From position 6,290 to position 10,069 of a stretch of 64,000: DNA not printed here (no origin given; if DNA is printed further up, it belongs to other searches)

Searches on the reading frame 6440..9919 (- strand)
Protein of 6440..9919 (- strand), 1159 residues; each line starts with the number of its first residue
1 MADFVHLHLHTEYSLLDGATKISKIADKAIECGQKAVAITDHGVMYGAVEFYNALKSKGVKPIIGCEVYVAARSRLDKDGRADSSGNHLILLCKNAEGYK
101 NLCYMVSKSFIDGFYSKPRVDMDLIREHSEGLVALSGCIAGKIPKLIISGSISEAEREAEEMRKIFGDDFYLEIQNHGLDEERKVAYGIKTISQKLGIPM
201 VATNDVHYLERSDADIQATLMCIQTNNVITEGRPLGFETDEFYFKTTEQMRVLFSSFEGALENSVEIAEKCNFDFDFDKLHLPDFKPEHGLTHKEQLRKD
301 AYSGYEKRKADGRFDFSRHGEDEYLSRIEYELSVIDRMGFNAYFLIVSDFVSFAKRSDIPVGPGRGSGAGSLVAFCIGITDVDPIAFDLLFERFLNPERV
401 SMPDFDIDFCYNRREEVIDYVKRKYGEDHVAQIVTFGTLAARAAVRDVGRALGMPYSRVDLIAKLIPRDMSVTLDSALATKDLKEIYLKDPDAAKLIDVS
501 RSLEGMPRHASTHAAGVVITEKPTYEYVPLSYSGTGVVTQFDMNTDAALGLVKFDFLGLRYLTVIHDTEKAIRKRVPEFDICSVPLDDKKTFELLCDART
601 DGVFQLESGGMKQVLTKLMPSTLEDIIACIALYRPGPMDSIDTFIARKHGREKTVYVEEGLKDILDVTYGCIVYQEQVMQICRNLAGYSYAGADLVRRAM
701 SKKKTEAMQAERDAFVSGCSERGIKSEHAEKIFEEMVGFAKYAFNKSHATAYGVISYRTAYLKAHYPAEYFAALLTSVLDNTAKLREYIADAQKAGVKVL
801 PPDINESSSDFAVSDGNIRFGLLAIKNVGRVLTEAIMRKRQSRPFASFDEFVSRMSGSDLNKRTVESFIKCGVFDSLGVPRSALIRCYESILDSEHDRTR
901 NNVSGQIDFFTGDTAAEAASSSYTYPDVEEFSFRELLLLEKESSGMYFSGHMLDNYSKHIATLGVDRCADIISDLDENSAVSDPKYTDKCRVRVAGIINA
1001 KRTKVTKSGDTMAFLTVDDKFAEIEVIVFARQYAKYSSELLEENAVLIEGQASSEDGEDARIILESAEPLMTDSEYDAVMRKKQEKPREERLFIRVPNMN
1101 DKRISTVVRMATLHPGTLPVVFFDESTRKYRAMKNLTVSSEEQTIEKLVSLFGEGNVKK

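Call 59: search_protein_families(library=pfam, proteins=[window:6440-9919:-], max_evalue=0.00001)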
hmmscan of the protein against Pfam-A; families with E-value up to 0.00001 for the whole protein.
window:6440-9919:- (1159 aa): 5 families
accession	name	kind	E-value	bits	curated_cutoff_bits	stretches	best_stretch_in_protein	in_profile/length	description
PF07733.18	DNA_pol3_alpha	-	7.4e-100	334.3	23.9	1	297-558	3-260/260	Bacterial DNA polymerase III alpha NTPase domain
PF17657.6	DNA_pol3_finger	-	5.2e-59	198.7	22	1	562-723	2-166/166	Bacterial DNA polymerase III alpha subunit finger domain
PF02811.25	PHP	-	2.7e-58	197.4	26.4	1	6-177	1-164/164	PHP domain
PF14579.12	HHH_6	-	4.4e-27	94.5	25.6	1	796-883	1-89/90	Helix-hairpin-helix motif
PF01336.31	tRNA_anti-codon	-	7.9e-10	39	27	1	992-1070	1-75/75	OB-fold nucleic acid binding domain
